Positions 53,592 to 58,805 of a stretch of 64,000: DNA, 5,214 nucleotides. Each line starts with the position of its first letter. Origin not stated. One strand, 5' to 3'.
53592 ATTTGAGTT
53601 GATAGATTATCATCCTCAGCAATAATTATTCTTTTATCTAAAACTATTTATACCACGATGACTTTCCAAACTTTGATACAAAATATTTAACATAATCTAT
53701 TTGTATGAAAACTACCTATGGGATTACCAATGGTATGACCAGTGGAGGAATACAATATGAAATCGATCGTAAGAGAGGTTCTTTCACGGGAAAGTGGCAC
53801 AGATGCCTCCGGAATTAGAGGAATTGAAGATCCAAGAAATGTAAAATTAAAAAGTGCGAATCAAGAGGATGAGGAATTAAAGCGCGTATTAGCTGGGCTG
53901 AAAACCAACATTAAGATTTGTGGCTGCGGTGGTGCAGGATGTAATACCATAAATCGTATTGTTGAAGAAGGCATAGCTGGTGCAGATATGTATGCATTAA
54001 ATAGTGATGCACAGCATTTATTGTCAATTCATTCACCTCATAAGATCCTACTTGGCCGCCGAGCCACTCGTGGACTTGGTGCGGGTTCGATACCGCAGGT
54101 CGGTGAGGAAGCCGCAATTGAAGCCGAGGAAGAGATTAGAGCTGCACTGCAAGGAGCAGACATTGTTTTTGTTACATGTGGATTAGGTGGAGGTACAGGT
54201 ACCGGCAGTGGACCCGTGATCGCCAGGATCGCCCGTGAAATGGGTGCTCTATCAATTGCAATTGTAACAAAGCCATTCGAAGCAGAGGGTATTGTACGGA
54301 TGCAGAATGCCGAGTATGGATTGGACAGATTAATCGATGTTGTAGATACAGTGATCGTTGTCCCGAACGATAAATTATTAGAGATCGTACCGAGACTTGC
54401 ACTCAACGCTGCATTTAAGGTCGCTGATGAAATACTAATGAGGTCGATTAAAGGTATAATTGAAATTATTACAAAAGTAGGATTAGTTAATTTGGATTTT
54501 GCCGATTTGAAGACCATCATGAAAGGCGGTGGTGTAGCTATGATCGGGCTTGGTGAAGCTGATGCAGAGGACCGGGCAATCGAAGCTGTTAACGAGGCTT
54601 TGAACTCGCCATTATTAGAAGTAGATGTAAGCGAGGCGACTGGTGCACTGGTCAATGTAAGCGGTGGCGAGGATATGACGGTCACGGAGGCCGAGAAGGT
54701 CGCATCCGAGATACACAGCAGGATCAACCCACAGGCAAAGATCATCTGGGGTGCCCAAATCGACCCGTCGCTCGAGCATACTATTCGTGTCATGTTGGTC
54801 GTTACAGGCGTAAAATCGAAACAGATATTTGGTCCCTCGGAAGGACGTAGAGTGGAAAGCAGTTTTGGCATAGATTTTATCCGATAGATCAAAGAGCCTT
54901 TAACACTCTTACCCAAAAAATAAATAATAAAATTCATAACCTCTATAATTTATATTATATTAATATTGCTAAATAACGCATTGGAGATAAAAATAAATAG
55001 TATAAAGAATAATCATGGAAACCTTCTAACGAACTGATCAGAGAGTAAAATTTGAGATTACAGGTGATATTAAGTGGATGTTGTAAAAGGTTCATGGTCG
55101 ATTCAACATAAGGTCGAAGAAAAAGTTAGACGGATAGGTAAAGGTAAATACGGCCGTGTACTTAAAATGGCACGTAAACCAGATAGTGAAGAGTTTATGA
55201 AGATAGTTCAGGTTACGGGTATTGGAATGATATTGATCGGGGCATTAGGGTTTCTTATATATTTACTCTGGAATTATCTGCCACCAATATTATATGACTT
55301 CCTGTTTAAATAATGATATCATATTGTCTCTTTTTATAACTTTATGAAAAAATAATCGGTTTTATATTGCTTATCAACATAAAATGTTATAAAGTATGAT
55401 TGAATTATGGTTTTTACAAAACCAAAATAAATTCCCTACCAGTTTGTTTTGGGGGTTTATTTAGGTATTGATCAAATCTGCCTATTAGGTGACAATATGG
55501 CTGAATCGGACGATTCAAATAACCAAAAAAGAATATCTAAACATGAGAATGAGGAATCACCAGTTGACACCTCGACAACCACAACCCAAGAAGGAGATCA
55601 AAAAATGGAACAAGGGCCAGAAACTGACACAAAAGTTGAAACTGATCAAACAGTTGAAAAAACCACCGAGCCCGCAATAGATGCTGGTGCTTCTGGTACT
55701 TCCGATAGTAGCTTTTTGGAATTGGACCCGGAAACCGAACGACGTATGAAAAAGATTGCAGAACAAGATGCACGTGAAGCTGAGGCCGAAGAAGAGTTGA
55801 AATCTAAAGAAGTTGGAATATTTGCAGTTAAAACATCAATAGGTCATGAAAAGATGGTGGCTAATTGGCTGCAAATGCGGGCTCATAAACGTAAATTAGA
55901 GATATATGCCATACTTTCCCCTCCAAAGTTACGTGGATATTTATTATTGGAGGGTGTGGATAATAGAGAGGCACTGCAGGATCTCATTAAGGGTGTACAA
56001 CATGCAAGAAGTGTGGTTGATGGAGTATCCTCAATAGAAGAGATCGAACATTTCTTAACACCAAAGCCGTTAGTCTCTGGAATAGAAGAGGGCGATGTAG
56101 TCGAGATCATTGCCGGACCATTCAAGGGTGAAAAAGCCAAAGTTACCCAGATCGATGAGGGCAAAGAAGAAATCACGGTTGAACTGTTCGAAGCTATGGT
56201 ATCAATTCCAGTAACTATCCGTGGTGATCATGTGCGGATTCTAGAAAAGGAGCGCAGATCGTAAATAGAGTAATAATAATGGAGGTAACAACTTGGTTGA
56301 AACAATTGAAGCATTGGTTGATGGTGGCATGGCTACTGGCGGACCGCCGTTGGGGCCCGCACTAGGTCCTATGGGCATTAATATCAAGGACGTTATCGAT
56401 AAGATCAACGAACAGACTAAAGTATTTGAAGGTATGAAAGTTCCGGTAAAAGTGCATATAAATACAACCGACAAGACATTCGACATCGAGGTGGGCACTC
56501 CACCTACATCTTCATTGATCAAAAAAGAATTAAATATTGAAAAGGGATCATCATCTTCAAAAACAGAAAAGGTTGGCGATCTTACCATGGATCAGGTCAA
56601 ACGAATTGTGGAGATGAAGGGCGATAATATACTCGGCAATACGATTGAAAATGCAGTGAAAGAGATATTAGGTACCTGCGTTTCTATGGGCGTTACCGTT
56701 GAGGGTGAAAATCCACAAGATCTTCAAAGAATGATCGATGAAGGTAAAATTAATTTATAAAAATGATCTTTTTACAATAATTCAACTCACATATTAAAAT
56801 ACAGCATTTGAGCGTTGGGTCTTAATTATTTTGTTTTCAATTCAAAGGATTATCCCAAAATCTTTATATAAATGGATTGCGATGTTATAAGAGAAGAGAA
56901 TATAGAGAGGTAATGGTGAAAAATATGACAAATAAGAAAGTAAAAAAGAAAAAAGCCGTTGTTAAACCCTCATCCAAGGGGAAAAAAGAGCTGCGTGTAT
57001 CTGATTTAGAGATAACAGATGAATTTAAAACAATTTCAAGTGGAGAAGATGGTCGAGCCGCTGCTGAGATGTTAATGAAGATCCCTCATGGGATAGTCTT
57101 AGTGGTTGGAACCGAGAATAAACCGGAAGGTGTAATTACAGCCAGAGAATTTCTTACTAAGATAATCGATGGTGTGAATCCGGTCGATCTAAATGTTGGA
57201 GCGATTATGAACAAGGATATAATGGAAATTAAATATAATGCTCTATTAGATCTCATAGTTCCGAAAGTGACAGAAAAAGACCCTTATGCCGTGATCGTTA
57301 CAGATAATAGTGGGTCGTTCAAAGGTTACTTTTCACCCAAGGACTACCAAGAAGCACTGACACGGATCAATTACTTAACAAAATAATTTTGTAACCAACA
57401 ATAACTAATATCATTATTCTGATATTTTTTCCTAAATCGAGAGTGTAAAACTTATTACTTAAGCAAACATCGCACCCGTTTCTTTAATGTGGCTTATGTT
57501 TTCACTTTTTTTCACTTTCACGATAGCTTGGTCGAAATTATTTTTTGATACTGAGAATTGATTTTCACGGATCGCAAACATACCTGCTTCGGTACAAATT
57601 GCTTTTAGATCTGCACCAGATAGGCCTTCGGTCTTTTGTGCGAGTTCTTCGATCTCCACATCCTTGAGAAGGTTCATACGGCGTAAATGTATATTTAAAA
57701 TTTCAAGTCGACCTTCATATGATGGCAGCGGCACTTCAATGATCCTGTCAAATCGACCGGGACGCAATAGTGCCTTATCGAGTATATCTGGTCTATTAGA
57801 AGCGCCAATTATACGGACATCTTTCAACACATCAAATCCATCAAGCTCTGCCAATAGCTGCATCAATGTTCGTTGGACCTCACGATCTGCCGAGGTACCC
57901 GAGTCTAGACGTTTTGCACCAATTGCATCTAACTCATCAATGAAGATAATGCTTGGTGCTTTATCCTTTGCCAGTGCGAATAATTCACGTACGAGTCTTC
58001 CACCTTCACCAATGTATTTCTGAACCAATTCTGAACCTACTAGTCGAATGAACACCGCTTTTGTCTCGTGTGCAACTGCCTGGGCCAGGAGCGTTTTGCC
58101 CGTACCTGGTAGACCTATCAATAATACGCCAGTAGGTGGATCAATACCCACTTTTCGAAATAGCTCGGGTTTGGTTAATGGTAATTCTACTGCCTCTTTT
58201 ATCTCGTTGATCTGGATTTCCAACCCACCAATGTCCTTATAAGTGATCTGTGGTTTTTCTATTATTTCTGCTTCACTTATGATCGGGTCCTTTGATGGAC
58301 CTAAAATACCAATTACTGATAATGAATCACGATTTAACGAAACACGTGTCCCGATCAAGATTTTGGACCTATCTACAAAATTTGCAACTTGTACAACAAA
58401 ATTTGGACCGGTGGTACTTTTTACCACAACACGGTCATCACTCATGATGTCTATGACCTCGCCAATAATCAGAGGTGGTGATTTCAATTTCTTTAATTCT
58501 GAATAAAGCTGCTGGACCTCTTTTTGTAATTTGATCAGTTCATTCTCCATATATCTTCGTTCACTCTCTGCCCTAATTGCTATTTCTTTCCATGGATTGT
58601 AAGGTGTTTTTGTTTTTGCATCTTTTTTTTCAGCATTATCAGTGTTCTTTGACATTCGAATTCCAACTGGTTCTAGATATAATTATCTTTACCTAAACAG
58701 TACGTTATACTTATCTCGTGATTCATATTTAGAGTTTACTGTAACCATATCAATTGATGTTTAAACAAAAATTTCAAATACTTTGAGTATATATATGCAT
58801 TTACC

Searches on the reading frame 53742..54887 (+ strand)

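Call 51: search_protein_families(library=pfam, proteins=[window:53742-54887:+], max_evalue=0.0001)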
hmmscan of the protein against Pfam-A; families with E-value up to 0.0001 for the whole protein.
window:53742-54887:+ (381 aa): 2 families
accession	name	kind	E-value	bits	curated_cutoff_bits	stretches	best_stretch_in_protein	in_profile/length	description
PF00091.31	Tubulin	-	1.9e-47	162.4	33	1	56-216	1-189/190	Tubulin/FtsZ family, GTPase domain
PF12327.13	FtsZ_C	-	3.5e-36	123.8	27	1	264-358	1-95/95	FtsZ family, C-terminal domain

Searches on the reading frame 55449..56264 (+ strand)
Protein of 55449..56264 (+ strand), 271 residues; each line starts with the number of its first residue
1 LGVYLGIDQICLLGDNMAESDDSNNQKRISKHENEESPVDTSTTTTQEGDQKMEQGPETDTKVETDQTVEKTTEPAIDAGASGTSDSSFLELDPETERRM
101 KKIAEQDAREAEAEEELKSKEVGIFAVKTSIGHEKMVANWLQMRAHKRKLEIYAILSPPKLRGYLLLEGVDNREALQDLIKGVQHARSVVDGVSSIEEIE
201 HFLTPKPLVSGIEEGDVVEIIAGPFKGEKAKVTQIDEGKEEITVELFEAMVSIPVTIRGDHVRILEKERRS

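Call 51: search_protein_families(library=pfam, proteins=[window:55449-56264:+], max_evalue=0.0001)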
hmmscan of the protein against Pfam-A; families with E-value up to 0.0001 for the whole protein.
window:55449-56264:+ (271 aa): 2 families
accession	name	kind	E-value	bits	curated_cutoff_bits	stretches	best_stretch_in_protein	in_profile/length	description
PF03439.18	Spt5-NGN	-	2e-16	60.2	22.4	1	124-203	2-84/84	Early transcription elongation factor of RNA pol II, NGN section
PF00467.35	KOW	-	4.1e-10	39.5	22.3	1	214-245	1-32/32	KOW motif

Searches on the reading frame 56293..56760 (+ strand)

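Call 51: search_protein_families(library=pfam, proteins=[window:56293-56760:+], max_evalue=0.0001)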
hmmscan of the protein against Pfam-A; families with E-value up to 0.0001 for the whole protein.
window:56293-56760:+ (155 aa): 2 families
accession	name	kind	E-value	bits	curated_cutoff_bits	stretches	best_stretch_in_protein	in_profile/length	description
PF00298.24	Ribosomal_L11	-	8.7e-24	84.2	21.4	1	69-136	2-69/69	Ribosomal protein L11, RNA binding domain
PF03946.19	Ribosomal_L11_N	-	6.7e-22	77.4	32.9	1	6-63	2-58/58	Ribosomal protein L11, N-terminal domain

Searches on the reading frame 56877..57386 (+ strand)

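Call 51: search_protein_families(library=pfam, proteins=[window:56877-57386:+], max_evalue=0.0001)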
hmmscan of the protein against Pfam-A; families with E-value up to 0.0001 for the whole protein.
window:56877-57386:+ (169 aa): 1 family
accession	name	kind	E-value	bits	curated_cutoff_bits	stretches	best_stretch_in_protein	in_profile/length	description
PF00571.33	CBS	-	1.4e-08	35.4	24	0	41-96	1-55/57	CBS domain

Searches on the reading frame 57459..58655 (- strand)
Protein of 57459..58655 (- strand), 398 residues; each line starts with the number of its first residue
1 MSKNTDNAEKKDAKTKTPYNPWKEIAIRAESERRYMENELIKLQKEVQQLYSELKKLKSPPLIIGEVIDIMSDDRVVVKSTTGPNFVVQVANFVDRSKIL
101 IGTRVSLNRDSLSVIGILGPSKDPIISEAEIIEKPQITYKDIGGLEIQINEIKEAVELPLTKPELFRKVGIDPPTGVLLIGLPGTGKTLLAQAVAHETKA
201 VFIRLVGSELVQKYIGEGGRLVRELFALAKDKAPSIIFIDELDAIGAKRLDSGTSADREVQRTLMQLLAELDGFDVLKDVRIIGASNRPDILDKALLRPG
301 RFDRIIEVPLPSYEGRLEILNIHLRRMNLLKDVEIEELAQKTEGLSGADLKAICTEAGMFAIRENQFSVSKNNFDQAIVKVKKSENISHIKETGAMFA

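Call 51: search_protein_families(library=pfam, proteins=[window:57459-58655:-], max_evalue=0.0001)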
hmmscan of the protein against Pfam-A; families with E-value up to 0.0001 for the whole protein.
window:57459-58655:- (398 aa): 6 families
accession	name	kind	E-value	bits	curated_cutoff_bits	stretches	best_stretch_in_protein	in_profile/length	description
PF00004.35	AAA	-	3.9e-42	144.2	21.2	1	177-310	1-131/131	ATPase family associated with various cellular activities (AAA)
PF17862.7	AAA_lid_3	-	1.6e-16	59.9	27.2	1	332-375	1-44/45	AAA+ lid domain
PF16450.11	Prot_ATP_ID_OB_C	-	6.7e-12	45.5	23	1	64-118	1-55/56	Proteasomal ATPase OB C-terminal domain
PF07728.20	AAA_5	-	5.8e-07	30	22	1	176-295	1-134/139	AAA domain (dynein-related subfamily)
PF13191.12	AAA_16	-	6.7e-06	27.1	32.6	0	165-266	15-125/167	AAA ATPase domain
PF23902.1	AAA_lid_PRS2_C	-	2e-05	25.1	34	1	314-382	2-71/73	PRS2 AAA+ lid C-terminal domain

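Call 94: find_related_loci(query=window:57459-58652:-, collection=genome_contigs, flank=1000)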
Query window:57459-58652:- (397 aa) in genome_contigs; peptide patterns used: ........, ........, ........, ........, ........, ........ (x = any residue, [..] = any of these).
600 stretches matched a pattern (row limit reached: there are more); 573 encode a relative of the query (tblastn E <= 1e-3); the best 80 are kept; 80 distinct loci.
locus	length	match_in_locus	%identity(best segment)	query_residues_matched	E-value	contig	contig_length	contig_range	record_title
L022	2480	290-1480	80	5-396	0e+0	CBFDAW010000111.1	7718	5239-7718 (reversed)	MAG TPA_asm: uncultured Thermoplasmata archaeon isolate SRR26215686_concoct_192 genome assembly, contig: ERZ25073477.782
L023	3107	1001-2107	62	27-397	2e-156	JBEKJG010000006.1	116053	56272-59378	MAG: Thermoplasmata archaeon isolate SPRUCE 318 SPRUCE_318_6, whole genome shotgun sequence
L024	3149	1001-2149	59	13-396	2e-151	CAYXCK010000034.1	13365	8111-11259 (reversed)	MAG TPA_asm: uncultured archaeon isolate SRP104967_co1_35 genome assembly, contig: NODE_1559_length_13365_cov_56.157701,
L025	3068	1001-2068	62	28-383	3e-147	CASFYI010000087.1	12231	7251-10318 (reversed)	uncultured Methanomassiliicoccales archaeon isolate SI.A92.metabat-bins.58 genome assembly, contig: SI.A92.metabat-bins.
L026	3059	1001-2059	61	28-380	6e-143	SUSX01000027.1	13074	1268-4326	MAG: Thermoplasmata archaeon isolate SIG5 NODE_21506_length_13074_cov_2.066888, whole genome shotgun sequence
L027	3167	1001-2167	57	10-397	5e-140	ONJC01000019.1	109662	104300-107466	uncultured Methanobrevibacter sp. isolate RUG344 genome assembly, contig: scaffold_215, whole genome shotgun sequence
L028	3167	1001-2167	57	10-397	6e-140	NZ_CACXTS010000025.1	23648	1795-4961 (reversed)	MAG: uncultured Methanobrevibacter sp. isolate RUG11588, whole genome shotgun sequence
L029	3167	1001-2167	57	10-397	9e-140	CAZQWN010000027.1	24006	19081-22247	MAG TPA_asm: uncultured Methanobrevibacter sp. isolate SRP315200_co1_967 genome assembly, contig: NODE_3482_length_24006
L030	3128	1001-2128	58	21-397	1e-139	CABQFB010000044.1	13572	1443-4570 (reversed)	MAG TPA_asm: uncultured Methanobrevibacter sp. isolate MGYG-HGUT-00522 genome assembly, contig: GUT_GENOME014311_44, who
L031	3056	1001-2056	57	29-380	2e-139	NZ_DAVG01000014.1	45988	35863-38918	MAG: Methanosarcina sp. UBA5 UBA5_contig_636, whole genome shotgun sequence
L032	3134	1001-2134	53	19-396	2e-135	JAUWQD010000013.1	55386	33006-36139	MAG: Methanosarcinaceae archaeon isolate CSMAG_2493 CSMAG_2493_k141_939238_length_55386_cov_22.9705, whole genome shotgu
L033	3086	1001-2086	54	19-380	2e-134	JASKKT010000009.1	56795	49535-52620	MAG: Methanolobus sp. isolate DJKA59_ANT-F21_bin.26 scaffold_77, whole genome shotgun sequence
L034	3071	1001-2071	55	27-384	2e-131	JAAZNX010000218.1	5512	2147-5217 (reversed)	MAG: Methanothrix sp. isolate AS27yjCOA_204 146452_AS27, whole genome shotgun sequence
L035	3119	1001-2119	53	19-388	4e-129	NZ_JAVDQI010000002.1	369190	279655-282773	Methanococcoides alaskense strain DSM 17273 Ga0451171_02, whole genome shotgun sequence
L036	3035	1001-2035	56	37-381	7e-129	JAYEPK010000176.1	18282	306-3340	MAG: Thermoplasmatota archaeon isolate MAG002 MAG002_176, whole genome shotgun sequence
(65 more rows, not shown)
